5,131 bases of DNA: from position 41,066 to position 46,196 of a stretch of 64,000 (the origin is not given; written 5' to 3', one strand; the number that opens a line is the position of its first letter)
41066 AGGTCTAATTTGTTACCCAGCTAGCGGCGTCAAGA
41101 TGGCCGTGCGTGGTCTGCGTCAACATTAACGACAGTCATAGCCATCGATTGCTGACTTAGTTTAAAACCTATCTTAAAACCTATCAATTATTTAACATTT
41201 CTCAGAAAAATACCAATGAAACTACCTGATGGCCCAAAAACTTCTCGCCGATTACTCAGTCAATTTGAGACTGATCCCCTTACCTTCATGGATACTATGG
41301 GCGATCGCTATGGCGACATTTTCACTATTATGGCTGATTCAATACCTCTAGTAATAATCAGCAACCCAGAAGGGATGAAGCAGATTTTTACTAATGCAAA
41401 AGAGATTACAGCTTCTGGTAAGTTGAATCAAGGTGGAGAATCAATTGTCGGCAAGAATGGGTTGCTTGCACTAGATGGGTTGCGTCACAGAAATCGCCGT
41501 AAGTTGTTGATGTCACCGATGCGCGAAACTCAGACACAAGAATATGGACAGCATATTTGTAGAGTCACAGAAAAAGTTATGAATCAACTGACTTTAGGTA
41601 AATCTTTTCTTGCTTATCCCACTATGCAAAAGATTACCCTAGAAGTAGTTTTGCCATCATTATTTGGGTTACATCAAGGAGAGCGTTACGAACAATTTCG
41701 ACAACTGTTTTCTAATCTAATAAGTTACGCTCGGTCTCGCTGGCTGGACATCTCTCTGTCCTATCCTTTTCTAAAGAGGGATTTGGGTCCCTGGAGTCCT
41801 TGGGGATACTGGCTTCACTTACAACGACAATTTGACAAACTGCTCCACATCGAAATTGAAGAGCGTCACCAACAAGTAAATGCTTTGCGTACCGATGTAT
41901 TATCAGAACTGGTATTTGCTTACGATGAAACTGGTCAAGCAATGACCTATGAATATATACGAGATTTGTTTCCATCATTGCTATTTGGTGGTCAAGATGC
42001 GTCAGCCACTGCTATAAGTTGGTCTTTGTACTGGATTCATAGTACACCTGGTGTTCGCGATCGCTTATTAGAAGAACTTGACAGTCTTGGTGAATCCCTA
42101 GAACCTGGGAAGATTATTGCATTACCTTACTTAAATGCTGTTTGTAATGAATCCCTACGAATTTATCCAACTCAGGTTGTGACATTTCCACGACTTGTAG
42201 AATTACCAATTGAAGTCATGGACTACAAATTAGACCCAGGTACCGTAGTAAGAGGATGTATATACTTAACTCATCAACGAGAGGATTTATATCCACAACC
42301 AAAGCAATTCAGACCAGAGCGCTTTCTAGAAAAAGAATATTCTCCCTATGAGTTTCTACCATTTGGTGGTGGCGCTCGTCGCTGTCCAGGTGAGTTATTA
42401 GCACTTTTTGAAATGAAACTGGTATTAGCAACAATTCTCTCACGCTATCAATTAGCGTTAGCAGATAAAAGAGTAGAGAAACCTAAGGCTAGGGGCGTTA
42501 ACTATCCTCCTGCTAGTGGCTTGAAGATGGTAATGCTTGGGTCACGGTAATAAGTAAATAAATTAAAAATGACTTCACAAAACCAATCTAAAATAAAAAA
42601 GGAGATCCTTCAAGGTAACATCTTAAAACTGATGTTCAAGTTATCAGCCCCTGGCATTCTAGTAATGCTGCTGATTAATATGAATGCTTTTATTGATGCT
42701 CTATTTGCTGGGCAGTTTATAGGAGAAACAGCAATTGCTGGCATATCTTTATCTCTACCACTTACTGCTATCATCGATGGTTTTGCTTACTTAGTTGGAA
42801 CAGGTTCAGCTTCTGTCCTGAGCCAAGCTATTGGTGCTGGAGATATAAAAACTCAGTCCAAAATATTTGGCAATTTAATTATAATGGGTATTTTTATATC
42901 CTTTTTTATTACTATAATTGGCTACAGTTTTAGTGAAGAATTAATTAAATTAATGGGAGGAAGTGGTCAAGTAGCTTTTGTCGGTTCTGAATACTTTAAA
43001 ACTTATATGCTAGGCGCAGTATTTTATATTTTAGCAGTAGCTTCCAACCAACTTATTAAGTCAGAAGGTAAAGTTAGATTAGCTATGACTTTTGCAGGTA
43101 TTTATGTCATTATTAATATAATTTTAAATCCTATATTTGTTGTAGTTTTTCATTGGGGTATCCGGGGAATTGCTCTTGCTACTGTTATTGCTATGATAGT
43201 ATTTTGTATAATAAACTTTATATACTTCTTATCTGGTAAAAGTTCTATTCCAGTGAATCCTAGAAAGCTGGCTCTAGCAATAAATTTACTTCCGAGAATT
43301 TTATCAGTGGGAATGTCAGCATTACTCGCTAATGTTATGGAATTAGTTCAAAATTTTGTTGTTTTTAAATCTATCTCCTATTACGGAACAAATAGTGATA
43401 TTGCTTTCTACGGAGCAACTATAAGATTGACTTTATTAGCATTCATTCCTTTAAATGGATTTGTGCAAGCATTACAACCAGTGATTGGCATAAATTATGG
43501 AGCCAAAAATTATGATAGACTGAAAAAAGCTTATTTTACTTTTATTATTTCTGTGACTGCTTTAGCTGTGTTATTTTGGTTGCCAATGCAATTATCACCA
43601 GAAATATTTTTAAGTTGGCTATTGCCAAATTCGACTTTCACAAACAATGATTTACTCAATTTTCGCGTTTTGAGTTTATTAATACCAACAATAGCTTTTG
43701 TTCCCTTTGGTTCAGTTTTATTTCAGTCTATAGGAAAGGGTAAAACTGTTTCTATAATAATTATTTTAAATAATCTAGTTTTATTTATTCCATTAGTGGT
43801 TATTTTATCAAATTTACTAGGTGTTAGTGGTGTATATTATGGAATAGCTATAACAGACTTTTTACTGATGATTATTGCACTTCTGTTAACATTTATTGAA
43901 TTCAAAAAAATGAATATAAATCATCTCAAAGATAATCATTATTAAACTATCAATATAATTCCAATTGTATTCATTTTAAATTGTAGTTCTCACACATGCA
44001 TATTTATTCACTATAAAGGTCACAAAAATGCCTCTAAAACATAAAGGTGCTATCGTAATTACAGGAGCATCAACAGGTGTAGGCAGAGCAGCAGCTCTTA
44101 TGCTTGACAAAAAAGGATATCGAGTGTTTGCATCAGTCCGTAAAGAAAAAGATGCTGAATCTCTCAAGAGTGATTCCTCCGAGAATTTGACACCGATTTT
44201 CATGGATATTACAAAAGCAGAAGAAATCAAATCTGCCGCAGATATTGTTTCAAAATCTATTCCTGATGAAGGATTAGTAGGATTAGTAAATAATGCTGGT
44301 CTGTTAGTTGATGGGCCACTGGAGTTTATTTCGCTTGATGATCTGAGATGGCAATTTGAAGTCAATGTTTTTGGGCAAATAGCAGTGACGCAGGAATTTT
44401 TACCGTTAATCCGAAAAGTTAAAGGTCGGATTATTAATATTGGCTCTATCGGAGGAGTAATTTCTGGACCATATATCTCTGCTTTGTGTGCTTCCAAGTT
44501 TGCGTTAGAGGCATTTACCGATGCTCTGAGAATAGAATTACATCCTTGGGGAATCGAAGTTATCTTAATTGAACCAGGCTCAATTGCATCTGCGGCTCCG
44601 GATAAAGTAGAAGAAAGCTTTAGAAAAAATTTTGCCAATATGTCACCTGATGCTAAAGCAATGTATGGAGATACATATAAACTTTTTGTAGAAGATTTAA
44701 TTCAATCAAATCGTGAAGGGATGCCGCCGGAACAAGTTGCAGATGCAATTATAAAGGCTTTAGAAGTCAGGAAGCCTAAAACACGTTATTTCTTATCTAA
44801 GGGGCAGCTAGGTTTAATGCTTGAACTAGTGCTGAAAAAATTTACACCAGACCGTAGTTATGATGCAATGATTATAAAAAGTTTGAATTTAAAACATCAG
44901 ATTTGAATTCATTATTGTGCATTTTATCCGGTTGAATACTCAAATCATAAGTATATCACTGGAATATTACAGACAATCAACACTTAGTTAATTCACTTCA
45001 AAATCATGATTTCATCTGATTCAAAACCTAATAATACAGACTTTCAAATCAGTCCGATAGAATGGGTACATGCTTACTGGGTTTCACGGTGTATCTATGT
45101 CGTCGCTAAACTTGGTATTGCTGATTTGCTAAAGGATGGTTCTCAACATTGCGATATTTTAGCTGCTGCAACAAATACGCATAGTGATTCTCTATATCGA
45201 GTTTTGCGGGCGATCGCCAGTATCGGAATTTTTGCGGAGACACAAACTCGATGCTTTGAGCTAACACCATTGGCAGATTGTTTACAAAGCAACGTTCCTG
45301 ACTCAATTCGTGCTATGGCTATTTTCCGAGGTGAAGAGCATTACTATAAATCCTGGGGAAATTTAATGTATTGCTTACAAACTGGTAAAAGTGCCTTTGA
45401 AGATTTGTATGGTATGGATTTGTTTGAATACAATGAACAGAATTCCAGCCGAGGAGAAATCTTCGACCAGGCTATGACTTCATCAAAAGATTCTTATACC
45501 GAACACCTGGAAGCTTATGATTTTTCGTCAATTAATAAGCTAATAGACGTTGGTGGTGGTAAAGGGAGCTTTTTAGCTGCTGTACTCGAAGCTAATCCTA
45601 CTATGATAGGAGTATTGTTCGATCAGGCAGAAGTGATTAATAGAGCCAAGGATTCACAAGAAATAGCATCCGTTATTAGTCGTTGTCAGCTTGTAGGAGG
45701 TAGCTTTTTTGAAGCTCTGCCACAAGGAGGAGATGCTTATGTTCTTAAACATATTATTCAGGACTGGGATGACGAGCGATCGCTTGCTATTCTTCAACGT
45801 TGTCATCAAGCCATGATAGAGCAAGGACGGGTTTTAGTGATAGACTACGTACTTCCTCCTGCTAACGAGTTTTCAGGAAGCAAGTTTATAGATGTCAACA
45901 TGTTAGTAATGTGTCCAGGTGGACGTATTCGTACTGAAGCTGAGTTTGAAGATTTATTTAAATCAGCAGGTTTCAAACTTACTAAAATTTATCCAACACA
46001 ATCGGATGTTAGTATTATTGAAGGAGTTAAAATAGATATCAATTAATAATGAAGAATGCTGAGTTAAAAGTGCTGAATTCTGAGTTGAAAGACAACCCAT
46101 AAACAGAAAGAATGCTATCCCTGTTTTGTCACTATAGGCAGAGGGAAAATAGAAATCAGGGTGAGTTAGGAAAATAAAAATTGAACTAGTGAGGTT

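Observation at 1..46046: Orphan hybrid assembly line predicted to make a cationic D-Ala/Dab/Arg/beta-Ala peptide-polyketide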

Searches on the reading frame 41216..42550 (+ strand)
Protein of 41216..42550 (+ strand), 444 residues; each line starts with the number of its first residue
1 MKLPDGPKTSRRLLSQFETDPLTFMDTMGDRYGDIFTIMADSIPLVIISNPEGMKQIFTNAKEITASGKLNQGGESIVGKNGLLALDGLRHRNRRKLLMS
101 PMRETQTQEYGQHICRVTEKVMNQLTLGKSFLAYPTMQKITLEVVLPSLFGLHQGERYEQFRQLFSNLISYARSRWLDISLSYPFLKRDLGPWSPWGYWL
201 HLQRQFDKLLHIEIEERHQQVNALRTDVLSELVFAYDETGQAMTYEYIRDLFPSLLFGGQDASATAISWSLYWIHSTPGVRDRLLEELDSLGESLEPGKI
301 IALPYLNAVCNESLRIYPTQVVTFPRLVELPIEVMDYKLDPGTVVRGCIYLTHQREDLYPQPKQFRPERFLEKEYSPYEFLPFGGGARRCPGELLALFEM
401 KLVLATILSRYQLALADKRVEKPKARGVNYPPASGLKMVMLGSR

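Call 4: search_protein_families(library=pfam, proteins=[window:41216-42550:+], max_evalue=0.00001)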
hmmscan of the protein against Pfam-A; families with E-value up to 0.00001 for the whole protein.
window:41216-42550:+ (444 aa): 1 family
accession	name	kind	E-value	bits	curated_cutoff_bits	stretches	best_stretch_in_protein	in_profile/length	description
PF00067.27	p450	-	9.9e-70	236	22.8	1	19-425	20-446/462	Cytochrome P450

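Call 50: search_protein_families(library=ncbifam, proteins=[window:41216-42550:+], max_evalue=0.00001)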
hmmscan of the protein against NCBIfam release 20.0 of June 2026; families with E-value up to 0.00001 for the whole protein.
window:41216-42550:+ (444 aa): 5 families
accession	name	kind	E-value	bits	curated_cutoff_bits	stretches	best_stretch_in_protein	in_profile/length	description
NF050147.1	aminopyruv_ApyO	equivalog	1.1e-39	136.4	525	1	17-418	1-400/444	RiPP biosynthesis cytochrome P450 ApyO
NF045812.1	PentlenOxigase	equivalog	3.8e-34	118.3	800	1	17-416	19-414/444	pentalenene oxygenase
NF051859.1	AlbFlvMonOxTrpSyn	equivalog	4.8e-29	101.2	700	1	18-419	38-435/457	bifunctional albaflavenone monooxygenase/terpene synthase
NF053744.1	FAProxCypCBc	equivalog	2.4e-18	65.9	600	1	307-415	277-388/416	CYP152 family fatty-acid peroxygenase CypC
TIGR04538.1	P450_cycloAA_1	subfamily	7.2e-14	51.4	500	1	200-411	171-366/395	cytochrome P450, cyclodipeptide synthase-associated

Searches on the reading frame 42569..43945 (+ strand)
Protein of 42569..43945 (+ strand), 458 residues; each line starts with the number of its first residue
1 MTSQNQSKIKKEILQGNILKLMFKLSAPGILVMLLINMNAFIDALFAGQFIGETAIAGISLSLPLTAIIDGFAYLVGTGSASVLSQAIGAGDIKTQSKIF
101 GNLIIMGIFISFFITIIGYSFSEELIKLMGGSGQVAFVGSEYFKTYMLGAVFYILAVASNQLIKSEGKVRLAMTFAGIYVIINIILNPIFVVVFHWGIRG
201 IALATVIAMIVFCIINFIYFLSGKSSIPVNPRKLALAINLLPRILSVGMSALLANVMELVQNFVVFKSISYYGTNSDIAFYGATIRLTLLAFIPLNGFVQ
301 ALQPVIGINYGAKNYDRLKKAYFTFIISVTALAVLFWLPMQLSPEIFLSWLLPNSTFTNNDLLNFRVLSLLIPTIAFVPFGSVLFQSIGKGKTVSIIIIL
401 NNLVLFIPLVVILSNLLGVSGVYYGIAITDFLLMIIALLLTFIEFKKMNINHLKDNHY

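Call 4: search_protein_families(library=pfam, proteins=[window:42569-43945:+], max_evalue=0.00001)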
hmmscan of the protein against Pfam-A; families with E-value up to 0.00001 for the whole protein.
window:42569-43945:+ (458 aa): 1 family
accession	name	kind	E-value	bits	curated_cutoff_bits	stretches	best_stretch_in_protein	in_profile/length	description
PF01554.23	MatE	-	3.4e-35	121.5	24.9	2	28-189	1-161/161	MatE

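Call 50: search_protein_families(library=ncbifam, proteins=[window:42569-43945:+], max_evalue=0.00001)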
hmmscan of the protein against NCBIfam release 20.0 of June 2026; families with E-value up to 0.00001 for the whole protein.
window:42569-43945:+ (458 aa): 8 families
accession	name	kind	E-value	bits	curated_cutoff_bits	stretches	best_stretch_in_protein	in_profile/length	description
NF007130.1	PRK09575.1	equivalog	8.4e-50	170.3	445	1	18-448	4-434/435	MATE family efflux transporter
TIGR00797.1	matE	subfamily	3.6e-46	157.8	147.4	1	28-416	1-387/396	MATE family efflux transporter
NF000131.1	MATE_multi_MepA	equivalog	1.1e-29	104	850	1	17-447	13-440/451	multidrug efflux MATE transporter MepA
NF000217.1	MATE_multi_FepA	equivalog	6.3e-27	94.7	900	1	12-443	6-434/443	multidrug efflux MATE transporter FepA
NF041801.1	MATE_SolL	equivalog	1.2e-24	87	780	1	2-440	2-445/458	solanimycin export family MATE transporter SolL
NF052396.1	MATE_WgkD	equivalog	1.3e-08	34.3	510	1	52-437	34-419/428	tryglysin-associated MATE efflux transporter WgkD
NF045578.1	export_MbnM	equivalog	1.5e-07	30.8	285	1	79-302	54-277/410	methanobactin export MATE transporter MbnM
NF007690.0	PRK10367.1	equivalog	6.2e-06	25.4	409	1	20-346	9-335/441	MATE family efflux transporter DinF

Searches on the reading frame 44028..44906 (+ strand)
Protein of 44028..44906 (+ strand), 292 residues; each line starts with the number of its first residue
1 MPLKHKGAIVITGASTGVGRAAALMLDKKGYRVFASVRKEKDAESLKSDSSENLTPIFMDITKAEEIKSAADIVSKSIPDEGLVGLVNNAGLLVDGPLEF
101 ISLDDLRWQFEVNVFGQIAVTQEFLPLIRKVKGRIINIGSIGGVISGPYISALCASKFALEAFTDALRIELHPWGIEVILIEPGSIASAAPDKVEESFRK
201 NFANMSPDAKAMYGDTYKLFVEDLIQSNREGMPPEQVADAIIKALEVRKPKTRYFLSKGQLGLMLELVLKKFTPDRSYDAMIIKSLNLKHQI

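Call 4: search_protein_families(library=pfam, proteins=[window:44028-44906:+], max_evalue=0.00001)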
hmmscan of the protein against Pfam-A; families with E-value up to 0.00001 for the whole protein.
window:44028-44906:+ (292 aa): 4 families
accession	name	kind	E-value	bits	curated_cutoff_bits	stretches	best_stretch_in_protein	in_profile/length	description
PF00106.31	adh_short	-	1.8e-40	139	26.6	1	8-193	2-189/195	short chain dehydrogenase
PF13561.12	adh_short_C2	-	3.1e-27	96.1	27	1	13-209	1-201/236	Enoyl-(Acyl carrier protein) reductase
PF08643.16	DUF1776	-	4.3e-13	49.8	25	1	17-253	15-272/294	Fungal family of unknown function (DUF1776)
PF08659.16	KR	-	1.9e-06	28.3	22.6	1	7-167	1-163/180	KR domain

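Call 50: search_protein_families(library=ncbifam, proteins=[window:44028-44906:+], max_evalue=0.00001)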
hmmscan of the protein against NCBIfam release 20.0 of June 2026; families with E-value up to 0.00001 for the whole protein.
window:44028-44906:+ (292 aa): 201 families (the best 25 are shown)
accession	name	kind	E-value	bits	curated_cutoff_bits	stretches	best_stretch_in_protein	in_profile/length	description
NF005372.1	PRK06914.1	subfamily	5.3e-60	203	320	1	9-286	5-277/279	SDR family oxidoreductase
NF004826.0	PRK06182.1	subfamily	1.6e-57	194.8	305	1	6-285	4-272/274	oxidoreductase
NF004649.0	PRK05993.1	equivalog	4.2e-53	180.4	387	1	5-284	3-275/277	SDR family oxidoreductase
NF004824.0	PRK06180.1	subfamily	1.7e-49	168.5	298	1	7-264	5-254/279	oxidoreductase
NF004284.0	PRK05693.1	equivalog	2.4e-49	168.3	326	1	9-289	4-271/274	SDR family oxidoreductase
NF005950.0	PRK08017.1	equivalog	4.1e-49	167.2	326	1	8-282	4-254/256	SDR family oxidoreductase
NF049977.1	KDhSphingRedKdsR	equivalog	8.8e-49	166.3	400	1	6-282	3-263/267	3-ketodihydrosphingosine reductase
NF004823.0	PRK06179.1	subfamily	3.6e-48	164.3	310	1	6-289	5-270/271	oxidoreductase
NF006114.0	PRK08263.1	subfamily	3.8e-42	144.5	290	1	10-267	7-253/280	short chain dehydrogenase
NF006776.0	PRK09291.1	equivalog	5.6e-40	137.5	265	1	8-251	4-232/257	SDR family oxidoreductase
NF006118.0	PRK08264.1-4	subfamily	1e-34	120.2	279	1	8-192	7-187/244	SDR family oxidoreductase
NF004825.0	PRK06181.1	equivalog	3.9e-34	118.2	215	1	7-269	7-251/268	SDR family oxidoreductase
NF004196.0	PRK05650.1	equivalog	9.7e-33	113.4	297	1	8-284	4-259/272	SDR family oxidoreductase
NF006073.0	PRK08219.1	equivalog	1.2e-32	113.4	218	1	8-197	5-185/227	SDR family oxidoreductase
NF005065.0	PRK06482.1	equivalog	2.9e-32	112.2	291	1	10-256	6-243/276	SDR family oxidoreductase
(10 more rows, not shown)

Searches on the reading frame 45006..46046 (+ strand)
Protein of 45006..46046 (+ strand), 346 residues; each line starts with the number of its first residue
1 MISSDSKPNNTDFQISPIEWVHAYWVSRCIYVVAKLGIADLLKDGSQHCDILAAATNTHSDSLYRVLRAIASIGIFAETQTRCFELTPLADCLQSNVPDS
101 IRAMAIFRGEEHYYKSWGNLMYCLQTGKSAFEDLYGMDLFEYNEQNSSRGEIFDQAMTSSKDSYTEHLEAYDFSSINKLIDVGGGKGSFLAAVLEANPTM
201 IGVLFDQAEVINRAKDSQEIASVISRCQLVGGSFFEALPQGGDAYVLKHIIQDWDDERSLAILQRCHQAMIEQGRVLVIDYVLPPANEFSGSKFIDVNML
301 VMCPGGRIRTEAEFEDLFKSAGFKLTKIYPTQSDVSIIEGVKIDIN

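Call 4: search_protein_families(library=pfam, proteins=[window:45006-46046:+], max_evalue=0.00001)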
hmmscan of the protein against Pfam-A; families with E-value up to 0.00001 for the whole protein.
window:45006-46046:+ (346 aa): 2 families
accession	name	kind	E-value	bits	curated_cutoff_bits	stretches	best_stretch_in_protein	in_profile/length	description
PF00891.24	Methyltransf_2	-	1.9e-46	158.5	22.3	1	117-324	1-210/210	O-methyltransferase domain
PF08100.18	Dimerisation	-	2.1e-11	43.9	25.6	1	13-93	5-90/93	O-methyltransferase dimerisation domain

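Call 50: search_protein_families(library=ncbifam, proteins=[window:45006-46046:+], max_evalue=0.00001)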
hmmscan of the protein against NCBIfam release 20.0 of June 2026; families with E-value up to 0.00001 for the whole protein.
window:45006-46046:+ (346 aa): 3 families
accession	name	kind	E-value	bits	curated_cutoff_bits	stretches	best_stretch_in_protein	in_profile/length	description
TIGR02716.1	C20_methyl_CrtF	equivalog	4.6e-13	48.9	276.1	1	29-324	6-300/306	bacteriochlorophyllide d C-20 methyltransferase BchU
TIGR04543.1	ketoArg_3Met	equivalog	1.6e-06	27.4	425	0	175-233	149-208/336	2-ketoarginine methyltransferase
NF053543.1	FlxJ_fam_MTase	equivalog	4.7e-06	25.8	560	1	150-280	152-285/352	FlxJ family methyltransferase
